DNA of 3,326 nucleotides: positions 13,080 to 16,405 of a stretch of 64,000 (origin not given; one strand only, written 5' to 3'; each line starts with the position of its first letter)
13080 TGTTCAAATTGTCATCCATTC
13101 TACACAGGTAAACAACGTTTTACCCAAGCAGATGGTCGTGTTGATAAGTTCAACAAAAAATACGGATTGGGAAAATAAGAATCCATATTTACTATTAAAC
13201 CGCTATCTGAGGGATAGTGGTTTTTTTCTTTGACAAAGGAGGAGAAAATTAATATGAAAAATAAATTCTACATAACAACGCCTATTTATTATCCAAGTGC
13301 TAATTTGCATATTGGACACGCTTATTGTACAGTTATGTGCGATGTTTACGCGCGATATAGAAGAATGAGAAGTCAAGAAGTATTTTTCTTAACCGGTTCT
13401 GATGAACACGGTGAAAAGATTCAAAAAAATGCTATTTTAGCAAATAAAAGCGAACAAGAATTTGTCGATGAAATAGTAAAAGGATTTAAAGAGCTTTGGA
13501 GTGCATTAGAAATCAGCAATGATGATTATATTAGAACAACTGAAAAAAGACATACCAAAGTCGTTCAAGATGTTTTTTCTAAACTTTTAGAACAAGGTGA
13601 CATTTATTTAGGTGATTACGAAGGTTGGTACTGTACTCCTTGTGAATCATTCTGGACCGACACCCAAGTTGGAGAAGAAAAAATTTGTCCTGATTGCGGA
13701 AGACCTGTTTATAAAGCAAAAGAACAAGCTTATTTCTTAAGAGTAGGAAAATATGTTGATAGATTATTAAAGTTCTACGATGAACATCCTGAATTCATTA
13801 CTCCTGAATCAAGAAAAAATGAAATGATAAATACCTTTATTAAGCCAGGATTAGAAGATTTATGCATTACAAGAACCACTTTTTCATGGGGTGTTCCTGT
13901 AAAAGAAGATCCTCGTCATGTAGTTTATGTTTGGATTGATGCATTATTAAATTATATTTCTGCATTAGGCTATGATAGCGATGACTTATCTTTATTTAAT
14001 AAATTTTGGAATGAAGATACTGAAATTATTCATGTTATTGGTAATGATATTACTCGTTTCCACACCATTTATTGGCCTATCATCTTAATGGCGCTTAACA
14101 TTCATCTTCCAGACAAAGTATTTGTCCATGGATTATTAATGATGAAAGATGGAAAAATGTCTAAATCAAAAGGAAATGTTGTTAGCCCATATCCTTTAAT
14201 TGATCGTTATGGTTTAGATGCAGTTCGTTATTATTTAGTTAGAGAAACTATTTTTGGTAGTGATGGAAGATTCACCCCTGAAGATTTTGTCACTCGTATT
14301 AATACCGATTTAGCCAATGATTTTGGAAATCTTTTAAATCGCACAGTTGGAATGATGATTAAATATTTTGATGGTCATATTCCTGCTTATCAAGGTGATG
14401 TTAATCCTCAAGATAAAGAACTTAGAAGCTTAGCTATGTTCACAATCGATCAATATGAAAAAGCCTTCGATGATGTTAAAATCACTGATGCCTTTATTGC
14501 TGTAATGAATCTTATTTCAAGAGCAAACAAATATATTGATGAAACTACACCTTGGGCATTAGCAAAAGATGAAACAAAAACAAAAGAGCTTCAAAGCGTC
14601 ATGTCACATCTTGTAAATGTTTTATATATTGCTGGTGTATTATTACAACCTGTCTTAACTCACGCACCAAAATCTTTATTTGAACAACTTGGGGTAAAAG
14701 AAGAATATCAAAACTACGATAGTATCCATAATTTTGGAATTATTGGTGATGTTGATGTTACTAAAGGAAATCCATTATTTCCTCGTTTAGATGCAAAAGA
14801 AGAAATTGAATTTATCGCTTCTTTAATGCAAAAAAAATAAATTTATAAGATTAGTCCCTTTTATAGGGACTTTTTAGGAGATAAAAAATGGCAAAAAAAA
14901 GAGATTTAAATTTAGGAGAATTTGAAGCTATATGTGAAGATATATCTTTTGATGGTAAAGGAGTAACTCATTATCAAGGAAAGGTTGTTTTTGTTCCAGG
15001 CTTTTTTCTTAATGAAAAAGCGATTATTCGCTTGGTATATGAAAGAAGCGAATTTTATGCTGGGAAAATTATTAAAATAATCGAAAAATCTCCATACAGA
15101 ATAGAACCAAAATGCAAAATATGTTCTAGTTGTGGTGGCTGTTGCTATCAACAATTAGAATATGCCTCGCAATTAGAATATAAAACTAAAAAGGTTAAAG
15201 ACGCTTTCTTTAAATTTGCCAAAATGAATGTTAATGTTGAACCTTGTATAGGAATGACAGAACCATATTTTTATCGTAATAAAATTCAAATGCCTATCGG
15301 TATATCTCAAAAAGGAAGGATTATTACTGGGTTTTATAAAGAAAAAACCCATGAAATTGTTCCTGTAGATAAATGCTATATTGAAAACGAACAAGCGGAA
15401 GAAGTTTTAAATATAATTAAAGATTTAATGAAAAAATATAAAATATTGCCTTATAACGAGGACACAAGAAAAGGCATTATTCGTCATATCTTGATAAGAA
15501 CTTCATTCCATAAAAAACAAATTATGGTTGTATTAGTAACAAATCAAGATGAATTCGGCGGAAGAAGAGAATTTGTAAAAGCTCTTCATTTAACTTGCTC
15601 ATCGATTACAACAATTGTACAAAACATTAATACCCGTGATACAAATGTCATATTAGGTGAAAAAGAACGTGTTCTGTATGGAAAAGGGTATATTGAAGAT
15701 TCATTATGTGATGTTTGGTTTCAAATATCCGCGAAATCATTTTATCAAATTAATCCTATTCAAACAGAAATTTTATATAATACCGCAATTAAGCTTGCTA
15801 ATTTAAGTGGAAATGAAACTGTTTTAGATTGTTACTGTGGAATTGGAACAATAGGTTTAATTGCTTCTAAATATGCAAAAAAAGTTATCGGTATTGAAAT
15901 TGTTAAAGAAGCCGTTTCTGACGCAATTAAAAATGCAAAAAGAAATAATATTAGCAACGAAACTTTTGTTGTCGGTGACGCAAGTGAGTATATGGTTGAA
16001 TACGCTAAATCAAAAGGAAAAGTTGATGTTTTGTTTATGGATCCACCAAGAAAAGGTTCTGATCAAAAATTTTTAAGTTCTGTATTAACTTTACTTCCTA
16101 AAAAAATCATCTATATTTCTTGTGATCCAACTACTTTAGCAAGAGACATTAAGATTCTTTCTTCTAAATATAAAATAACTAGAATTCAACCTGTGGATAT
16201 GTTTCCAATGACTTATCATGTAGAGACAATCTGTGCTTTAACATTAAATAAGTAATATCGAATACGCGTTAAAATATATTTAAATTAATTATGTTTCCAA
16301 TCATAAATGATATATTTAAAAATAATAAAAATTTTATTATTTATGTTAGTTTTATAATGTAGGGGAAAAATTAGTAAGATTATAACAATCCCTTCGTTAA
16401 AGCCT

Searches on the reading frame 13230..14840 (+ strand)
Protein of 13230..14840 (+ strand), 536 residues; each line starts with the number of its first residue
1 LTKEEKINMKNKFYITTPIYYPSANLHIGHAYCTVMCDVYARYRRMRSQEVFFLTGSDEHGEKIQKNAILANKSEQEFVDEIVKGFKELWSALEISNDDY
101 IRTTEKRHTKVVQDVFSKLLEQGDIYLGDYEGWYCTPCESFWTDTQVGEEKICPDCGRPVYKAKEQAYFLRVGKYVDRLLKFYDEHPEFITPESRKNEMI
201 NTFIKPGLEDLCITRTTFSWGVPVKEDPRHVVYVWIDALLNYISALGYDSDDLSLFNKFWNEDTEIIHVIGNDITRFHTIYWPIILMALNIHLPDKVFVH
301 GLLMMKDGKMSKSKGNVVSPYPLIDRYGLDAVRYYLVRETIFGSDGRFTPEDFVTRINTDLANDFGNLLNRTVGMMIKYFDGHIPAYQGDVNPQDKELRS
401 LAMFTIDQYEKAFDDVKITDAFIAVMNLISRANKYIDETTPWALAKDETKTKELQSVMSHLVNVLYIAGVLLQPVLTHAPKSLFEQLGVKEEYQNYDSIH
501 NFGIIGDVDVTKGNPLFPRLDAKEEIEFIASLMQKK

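Call 47: search_protein_families(library=pfam, proteins=[window:13230-14840:+], max_evalue=0.00001)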
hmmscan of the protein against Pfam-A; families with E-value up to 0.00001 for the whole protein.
window:13230-14840:+ (536 aa): 4 families
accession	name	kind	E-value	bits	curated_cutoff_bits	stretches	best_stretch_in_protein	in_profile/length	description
PF09334.17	tRNA-synt_1g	-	6.5e-116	387.7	20.1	1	14-372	2-390/391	tRNA synthetases class I (M)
PF00133.28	tRNA-synt_1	-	3.9e-31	108.7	22.7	2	230-345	297-410/414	tRNA synthetases class I (I, L, M and V)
PF01406.26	tRNA-synt_1e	-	2e-13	50.8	27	1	12-129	11-125/301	tRNA synthetases class I (C) catalytic domain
PF19303.5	Anticodon_3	-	3.7e-07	30.6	23.5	1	389-492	5-106/152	Anticodon binding domain of methionyl tRNA ligase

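Call 48: list_cluster_members(proteins=[window:13230-14840:+, window:35398-38274:-, window:38287-40260:-, window:40271-41911:-, window:41901-43463:-, window:46632-48146:-, window:48160-49545:-, window:49561-50943:-, window:51145-52830:-, window:30283-31593:+])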
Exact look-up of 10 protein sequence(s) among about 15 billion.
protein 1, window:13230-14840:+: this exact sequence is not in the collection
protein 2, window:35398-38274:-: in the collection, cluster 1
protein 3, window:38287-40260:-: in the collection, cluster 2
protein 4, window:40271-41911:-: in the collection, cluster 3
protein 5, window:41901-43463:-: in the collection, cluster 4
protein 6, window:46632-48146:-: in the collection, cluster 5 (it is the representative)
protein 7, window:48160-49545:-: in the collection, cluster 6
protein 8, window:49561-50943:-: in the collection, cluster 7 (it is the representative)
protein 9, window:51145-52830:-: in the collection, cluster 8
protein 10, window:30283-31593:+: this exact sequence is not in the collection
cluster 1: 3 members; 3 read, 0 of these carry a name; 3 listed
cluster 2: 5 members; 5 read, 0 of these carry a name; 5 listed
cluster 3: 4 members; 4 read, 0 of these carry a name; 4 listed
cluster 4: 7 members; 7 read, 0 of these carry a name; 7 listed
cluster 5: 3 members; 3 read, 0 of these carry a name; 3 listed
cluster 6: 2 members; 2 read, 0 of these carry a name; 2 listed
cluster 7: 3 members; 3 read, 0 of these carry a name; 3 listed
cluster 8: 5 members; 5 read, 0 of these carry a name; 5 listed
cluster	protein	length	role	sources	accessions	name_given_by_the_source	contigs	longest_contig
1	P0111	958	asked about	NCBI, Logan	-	-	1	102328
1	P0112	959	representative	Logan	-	-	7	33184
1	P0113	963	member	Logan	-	-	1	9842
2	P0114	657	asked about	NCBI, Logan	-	-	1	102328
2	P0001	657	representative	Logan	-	-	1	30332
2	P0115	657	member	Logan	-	-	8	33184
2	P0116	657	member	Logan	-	-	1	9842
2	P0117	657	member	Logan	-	-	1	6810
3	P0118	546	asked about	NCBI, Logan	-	-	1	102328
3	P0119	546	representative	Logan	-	-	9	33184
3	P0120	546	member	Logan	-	-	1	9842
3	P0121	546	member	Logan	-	-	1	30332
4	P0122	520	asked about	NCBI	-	-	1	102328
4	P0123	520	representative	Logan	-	-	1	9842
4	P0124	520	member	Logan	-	-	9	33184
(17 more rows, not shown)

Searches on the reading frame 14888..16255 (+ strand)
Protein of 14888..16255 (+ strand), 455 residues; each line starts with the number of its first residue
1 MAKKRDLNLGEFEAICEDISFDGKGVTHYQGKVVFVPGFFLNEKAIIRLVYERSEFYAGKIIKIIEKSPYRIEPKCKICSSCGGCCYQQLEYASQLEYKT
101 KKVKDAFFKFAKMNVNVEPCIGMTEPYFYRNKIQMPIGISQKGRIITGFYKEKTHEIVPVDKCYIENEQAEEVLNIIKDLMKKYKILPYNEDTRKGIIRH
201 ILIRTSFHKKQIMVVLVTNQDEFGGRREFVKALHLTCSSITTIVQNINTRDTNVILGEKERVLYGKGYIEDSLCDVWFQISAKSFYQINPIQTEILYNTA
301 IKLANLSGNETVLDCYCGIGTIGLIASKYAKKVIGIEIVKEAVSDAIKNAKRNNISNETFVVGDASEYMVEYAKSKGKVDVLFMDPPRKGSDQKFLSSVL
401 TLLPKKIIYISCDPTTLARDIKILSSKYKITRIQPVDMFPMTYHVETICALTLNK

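Call 47: search_protein_families(library=pfam, proteins=[window:14888-16255:+], max_evalue=0.00001)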
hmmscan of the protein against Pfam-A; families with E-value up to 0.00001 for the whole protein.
window:14888-16255:+ (455 aa): 8 families
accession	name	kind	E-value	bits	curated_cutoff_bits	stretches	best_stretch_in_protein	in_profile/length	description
PF05958.17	tRNA_U5-meth_tr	-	1.9e-23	83.5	23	1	92-449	2-352/357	tRNA (Uracil-5-)-methyltransferase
PF13847.12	Methyltransf_31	-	5.9e-14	52.4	27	1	307-426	2-124/145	Methyltransferase domain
PF03602.21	Cons_hypoth95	-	5.7e-12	46.1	24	1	307-412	40-152/182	Conserved hypothetical protein 95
PF09445.16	Methyltransf_15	-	1.6e-07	31.5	22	1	310-392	2-85/165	RNA cap guanine-N2 methyltransferase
PF01555.25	N6_N4_Mtase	-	5.1e-07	30.3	26.7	1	308-347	181-220/221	DNA methylase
PF02475.24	TRM5-TYW2_MTfase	-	6.1e-06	26.7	28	0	307-403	35-127/164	TRM5/TYW2 methyltransferase domain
PF13649.12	Methyltransf_25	-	6.3e-06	27.2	27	0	312-382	1-68/97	Methyltransferase domain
PF05175.20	MTS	-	7.5e-06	26.1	23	0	304-390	25-110/170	Methyltransferase small domain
